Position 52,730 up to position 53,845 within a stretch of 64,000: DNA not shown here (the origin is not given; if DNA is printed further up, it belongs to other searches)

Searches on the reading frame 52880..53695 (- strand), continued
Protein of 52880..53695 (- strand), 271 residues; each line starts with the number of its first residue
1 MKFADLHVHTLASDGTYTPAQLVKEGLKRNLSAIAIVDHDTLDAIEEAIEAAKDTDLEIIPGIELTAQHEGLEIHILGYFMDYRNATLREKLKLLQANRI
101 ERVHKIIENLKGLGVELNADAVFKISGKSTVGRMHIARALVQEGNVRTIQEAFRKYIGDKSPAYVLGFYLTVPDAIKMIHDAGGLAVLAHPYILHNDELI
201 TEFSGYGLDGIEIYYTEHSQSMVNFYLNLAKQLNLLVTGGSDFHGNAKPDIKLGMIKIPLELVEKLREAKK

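Call 29: find_homologous_proteins(query=L059:7521-8810:+)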
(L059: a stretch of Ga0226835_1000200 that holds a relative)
Query L059:7521-8810:+ (430 aa): 6522 proteins with E <= 0.001 among 8000 candidates; the best 120 are listed.
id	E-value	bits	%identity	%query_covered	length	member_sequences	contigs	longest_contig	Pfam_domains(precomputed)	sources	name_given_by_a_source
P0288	5.7e-286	966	99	99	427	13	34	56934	PF02811.27,PF01029.24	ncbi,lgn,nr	ncbi:MAG: transcription antitermination factor NusB [Candidatus Brocadiaceae bacterium]|nr:transcrip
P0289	4.4e-255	864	87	99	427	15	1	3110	PF02811.27,PF01029.24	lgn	-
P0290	1.3e-245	833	85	99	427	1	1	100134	PF02811.27,PF01029.24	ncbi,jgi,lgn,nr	ncbi:MAG: transcription antitermination factor NusB [Candidatus Brocadia sp. WS118]|nr:MAG: transcri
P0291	6.0e-245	831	84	99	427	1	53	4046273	PF02811.27,PF01029.24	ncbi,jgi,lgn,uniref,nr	ncbi:MAG: transcription antitermination factor NusB [Candidatus Brocadia sp.]|jgi:transcription anti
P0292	1.9e-244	829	84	99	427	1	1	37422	PF02811.27,PF01029.24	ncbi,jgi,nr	ncbi:MAG: transcription antitermination factor NusB [Candidatus Brocadia sp. UTAMX2]|jgi:transcripti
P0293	1.2e-242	823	84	99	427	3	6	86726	PF02811.27,PF01029.24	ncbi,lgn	-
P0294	1.8e-242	823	84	99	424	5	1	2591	PF02811.27,PF01029.24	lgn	-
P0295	8.3e-242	821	82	99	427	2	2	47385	PF02811.27,PF01029.24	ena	-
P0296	9.8e-242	820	84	99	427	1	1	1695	PF02811.27,PF01029.24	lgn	-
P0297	8.4e-240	814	83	99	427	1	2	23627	PF02811.27,PF01029.24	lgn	-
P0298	1.0e-239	814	83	99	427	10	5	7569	PF02811.27,PF01029.24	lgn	-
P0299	1.0e-236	804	82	99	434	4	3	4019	PF02811.27,PF01029.24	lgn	-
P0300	8.4e-235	797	81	99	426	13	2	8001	PF02811.27,PF01029.24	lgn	-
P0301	2.8e-232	789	80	99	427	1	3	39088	PF02811.27,PF01029.24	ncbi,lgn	-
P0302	5.6e-232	788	79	100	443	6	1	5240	PF02811.27,PF01029.24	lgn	-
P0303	2.6e-231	786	80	99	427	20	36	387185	PF02811.27,PF01029.24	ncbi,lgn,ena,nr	ncbi:MAG: transcription antitermination factor NusB [Planctomycetia bacterium]|nr:transcription anti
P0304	7.8e-229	778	79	99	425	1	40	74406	PF02811.27,PF01029.24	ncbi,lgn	-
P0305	1.6e-226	770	78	99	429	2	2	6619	PF02811.27,PF01029.24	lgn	-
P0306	6.1e-226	768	79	99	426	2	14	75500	PF02811.27,PF01029.24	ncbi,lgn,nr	ncbi:MAG: transcription antitermination factor NusB [Candidatus Brocadia sp.]|nr:transcription antit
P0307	6.9e-226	768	79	99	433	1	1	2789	PF02811.27,PF01029.24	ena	-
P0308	1.2e-225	767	77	99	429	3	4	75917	PF02811.27,PF01029.24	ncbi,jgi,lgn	jgi:transcription antitermination factor NusB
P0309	2.7e-225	766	78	99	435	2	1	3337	PF02811.27,PF01029.24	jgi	jgi:transcription antitermination factor NusB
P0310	1.6e-224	764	79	99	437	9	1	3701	PF02811.27,PF01029.24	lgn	-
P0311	3.2e-223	759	77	99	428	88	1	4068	PF02811.27,PF01029.24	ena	-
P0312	3.0e-222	756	76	99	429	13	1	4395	PF02811.27,PF01029.24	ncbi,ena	ncbi:MAG: transcription antitermination factor NusB [Planctomycetota bacterium]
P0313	5.1e-222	755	76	99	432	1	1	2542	PF02811.27,PF01029.24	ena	-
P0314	1.1e-221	754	76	99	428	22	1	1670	PF02811.27,PF01029.24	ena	-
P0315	3.6e-221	753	76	99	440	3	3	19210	PF02811.27,PF01029.24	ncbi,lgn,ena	-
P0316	1.6e-220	750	76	99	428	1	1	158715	PF02811.27,PF01029.24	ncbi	-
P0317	6.4e-220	748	76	99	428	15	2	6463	PF02811.27,PF01029.24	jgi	-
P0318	2.7e-219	746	74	99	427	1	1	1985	PF02811.27,PF01029.24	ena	-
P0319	1.2e-218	744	76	99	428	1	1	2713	PF02811.27,PF01029.24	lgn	-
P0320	1.7e-218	744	76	99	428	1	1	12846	PF02811.27,PF01029.24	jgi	-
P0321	4.4e-218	742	76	99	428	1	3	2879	PF02811.27,PF01029.24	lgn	-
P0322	1.9e-217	740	75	99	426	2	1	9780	PF02811.27,PF01029.24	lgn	-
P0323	3.7e-217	739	75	99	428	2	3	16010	PF02811.27,PF01029.24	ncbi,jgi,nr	ncbi:MAG: transcription antitermination factor NusB [Planctomycetes bacterium]|nr:transcription anti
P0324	1.7e-216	737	73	99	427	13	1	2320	PF02811.27,PF01029.24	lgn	-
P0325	1.3e-215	734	76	98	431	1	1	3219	PF02811.27,PF01029.24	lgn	-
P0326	1.6e-215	734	75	99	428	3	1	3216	PF02811.27,PF01029.24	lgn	-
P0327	4.3e-214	729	74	99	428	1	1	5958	PF02811.27,PF01029.24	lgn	-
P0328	2.7e-213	727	73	99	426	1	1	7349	PF02811.27,PF01029.24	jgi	-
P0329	2.9e-213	727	74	99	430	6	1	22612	PF02811.27,PF01029.24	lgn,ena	-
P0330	2.9e-212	723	73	99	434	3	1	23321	PF02811.27,PF01029.24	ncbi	ncbi:MAG: transcription antitermination factor NusB [Candidatus Brocadiaceae bacterium]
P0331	4.0e-212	723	74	99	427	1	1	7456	PF02811.27,PF01029.24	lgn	-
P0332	1.2e-211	721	72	99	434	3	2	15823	PF02811.27,PF01029.24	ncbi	ncbi:MAG TPA: transcription antitermination factor NusB [Candidatus Brocadiaceae bacterium]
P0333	8.1e-211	718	72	99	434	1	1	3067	PF02811.27,PF01029.24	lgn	-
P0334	1.4e-210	718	73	99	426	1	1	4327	PF02811.27,PF01029.24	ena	-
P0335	1.4e-210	718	73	99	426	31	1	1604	PF02811.27,PF01029.24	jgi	-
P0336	1.6e-210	718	73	99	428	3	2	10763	PF02811.27,PF01029.24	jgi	-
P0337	2.1e-210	717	72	99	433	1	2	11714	PF02811.27,PF01029.24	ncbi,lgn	-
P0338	2.2e-210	717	73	99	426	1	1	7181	PF02811.27,PF01029.24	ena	-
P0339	9.7e-207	705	71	98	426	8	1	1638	PF02811.27,PF01029.24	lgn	-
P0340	2.2e-205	701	71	99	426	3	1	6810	PF02811.27,PF01029.24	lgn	-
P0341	3.3e-204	697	70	98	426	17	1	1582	PF02811.27,PF01029.24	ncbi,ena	ncbi:MAG: transcription antitermination factor NusB [Planctomycetota bacterium]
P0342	4.1e-204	696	72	98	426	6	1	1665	PF02811.27,PF01029.24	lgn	-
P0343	9.2e-204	695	71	98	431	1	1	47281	PF02811.27,PF01029.24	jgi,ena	-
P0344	2.3e-201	687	70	98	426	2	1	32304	PF02811.27,PF01029.24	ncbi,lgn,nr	ncbi:MAG: hypothetical protein HW390_475 [Candidatus Brocadiaceae bacterium]|nr:hypothetical protein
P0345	4.3e-201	686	70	99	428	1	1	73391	PF02811.27,PF01029.24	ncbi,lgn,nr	ncbi:MAG: transcription antitermination factor NusB [Candidatus Brocadiaceae bacterium]|nr:transcrip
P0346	7.4e-195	666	69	99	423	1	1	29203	PF02811.27,PF01029.24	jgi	-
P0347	8.8e-193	659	69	99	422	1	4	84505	PF02811.27,PF01029.24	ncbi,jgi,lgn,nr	ncbi:MAG: transcription antitermination factor NusB [Planctomycetes bacterium]|nr:transcription anti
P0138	5.4e-187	640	66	99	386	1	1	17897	PF02811.27,PF01029.24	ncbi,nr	ncbi:MAG: PHP domain-containing protein [Candidatus Jettenia caeni]|nr:PHP domain-containing protein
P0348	6.4e-185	633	67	99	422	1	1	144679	PF02811.27,PF01029.24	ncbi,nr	ncbi:MAG: transcription antitermination factor NusB [Candidatus Kuenenia sp.]|nr:transcription antit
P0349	1.7e-183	628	65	99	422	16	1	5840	PF02811.27,PF01029.24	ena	-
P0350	1.1e-157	543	58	99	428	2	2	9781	PF02811.27,PF01029.24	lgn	-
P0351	4.9e-157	541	57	98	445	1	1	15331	PF02811.27,PF01029.24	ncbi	-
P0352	3.0e-156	539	57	99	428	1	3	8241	PF02811.27,PF01029.24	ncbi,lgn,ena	ncbi:MAG TPA: transcription antitermination factor NusB [Candidatus Hypogeohydataceae bacterium YC41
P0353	7.9e-155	534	56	99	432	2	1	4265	PF02811.27,PF01029.24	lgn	-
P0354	1.3e-151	523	57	99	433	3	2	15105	PF02811.27,PF01029.24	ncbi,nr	ncbi:MAG TPA: transcription antitermination factor NusB [Candidatus Hypogeohydataceae bacterium YC38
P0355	2.1e-151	523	54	99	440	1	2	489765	PF02811.27,PF01029.24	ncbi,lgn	-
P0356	5.5e-151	521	56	98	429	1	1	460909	PF02811.27,PF01029.24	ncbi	-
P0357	7.0e-151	521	56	99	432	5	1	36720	PF02811.27,PF01029.24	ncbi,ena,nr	ncbi:MAG: transcription antitermination factor NusB [Candidatus Brocadiales bacterium]|nr:transcript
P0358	7.2e-151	521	56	99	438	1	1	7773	PF02811.27,PF01029.24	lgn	-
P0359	8.2e-150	517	54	98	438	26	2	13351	PF02811.27,PF01029.24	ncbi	ncbi:MAG: transcription antitermination factor NusB [Candidatus Scalindua sediminis]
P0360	1.2e-149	517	55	99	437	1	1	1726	PF02811.27,PF01029.24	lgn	-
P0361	6.1e-149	515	54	99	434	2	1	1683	PF02811.27,PF01029.24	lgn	-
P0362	7.1e-149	514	54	98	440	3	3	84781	PF02811.27,PF01029.24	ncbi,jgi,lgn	ncbi:MAG: transcription antitermination factor NusB [Planctomycetota bacterium]|jgi:transcription an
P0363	7.3e-149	514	54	98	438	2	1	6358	PF02811.27,PF01029.24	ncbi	-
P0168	1.9e-148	513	54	99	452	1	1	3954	PF02811.27,PF01029.24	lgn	-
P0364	3.6e-148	512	53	99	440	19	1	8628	PF02811.27,PF01029.24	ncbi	-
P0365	3.6e-148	512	55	99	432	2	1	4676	PF02811.27,PF01029.24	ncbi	ncbi:MAG: transcription antitermination factor NusB [Candidatus Brocadiales bacterium]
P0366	3.9e-148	512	55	99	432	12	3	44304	PF02811.27,PF01029.24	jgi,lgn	jgi:transcription antitermination factor NusB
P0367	6.4e-148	511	55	99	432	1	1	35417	PF02811.27,PF01029.24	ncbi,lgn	ncbi:MAG: transcription antitermination factor NusB [Candidatus Brocadiales bacterium]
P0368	3.3e-147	509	53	99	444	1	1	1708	PF02811.27,PF01029.24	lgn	-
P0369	5.7e-147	508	53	98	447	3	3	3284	PF02811.27,PF01029.24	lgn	-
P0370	7.6e-147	508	55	99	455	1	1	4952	PF02811.27,PF01029.24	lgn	-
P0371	2.0e-146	506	53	99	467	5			PF02811.27,PF01029.24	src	-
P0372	3.7e-146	505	52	99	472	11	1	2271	PF02811.27,PF01029.24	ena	-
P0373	4.5e-146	505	53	98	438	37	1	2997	PF02811.27,PF01029.24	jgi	jgi:transcription antitermination factor NusB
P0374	1.3e-145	504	53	99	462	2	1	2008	PF02811.27,PF01029.24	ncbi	ncbi:MAG TPA: transcription antitermination factor NusB, partial [Candidatus Tripitaka sp. YC43]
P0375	2.2e-145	503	53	98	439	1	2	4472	PF02811.27,PF01029.24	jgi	jgi:3',5'-nucleoside bisphosphate phosphatase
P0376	2.3e-145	503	55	99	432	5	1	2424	PF02811.27,PF01029.24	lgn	-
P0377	3.6e-145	502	53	98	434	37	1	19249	PF02811.27,PF01029.24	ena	-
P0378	3.7e-145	502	53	99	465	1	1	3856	PF02811.27,PF01029.24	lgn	-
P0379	5.1e-145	502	51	99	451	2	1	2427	PF02811.27,PF01029.24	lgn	-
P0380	5.6e-145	502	54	99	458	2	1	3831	PF02811.27,PF01029.24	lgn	-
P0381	7.6e-145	501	53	98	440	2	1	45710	PF02811.27,PF01029.24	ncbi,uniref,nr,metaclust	ncbi:MAG: putative phosphotransferase [Candidatus Scalindua rubra]|uniref:Transcription antiterminat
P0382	2.9e-144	499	51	99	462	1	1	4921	PF02811.27,PF01029.24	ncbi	-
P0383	3.1e-144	499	52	99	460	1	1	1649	PF02811.27,PF01029.24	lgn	-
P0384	1.8e-143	497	52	98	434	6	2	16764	PF02811.27,PF01029.24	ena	-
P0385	2.9e-143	496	53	99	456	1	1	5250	PF02811.27,PF01029.24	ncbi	ncbi:MAG: transcription antitermination factor NusB [Candidatus Brocadiales bacterium]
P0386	4.5e-143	495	52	99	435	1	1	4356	PF02811.27,PF01029.24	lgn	-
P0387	2.5e-142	493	52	98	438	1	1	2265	PF02811.27,PF01029.24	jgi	jgi:3',5'-nucleoside bisphosphate phosphatase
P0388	4.5e-142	492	53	98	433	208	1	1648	PF02811.27,PF01029.24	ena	-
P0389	6.8e-142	491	53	98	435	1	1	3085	PF02811.27,PF01029.24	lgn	-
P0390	1.0e-141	491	53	98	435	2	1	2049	PF02811.27,PF01029.24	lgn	-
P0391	1.7e-141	490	52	98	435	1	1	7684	PF02811.27,PF01029.24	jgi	jgi:transcription antitermination factor NusB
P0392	2.1e-141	490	52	98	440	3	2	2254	PF02811.27,PF01029.24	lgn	-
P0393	2.8e-141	489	52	98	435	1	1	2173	PF02811.27,PF01029.24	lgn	-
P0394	3.8e-141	489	52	98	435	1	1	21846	PF02811.27,PF01029.24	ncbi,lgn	ncbi:MAG: transcription antitermination factor NusB [Candidatus Scalindua sp.]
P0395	4.6e-141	489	52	98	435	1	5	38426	PF02811.27,PF01029.24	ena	-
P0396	6.9e-141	488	53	98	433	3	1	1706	PF02811.27,PF01029.24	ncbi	-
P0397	8.1e-141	488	52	98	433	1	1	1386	PF02811.27,PF01029.24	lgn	-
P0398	8.7e-141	488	52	98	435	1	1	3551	PF02811.27,PF01029.24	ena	-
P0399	1.3e-140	487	53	98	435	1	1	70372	PF02811.27,PF01029.24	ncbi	-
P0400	1.5e-140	487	53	99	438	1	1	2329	PF02811.27,PF01029.24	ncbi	-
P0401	2.1e-140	486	52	98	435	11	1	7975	PF02811.27,PF01029.24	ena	-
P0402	2.5e-140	486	52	98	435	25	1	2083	PF02811.27,PF01029.24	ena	-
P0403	2.9e-140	486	53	98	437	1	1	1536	PF02811.27,PF01029.24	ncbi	-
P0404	3.9e-140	486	52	98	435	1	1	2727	PF02811.27,PF01029.24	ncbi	-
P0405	4.0e-140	486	52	98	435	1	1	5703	PF02811.27,PF01029.24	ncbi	-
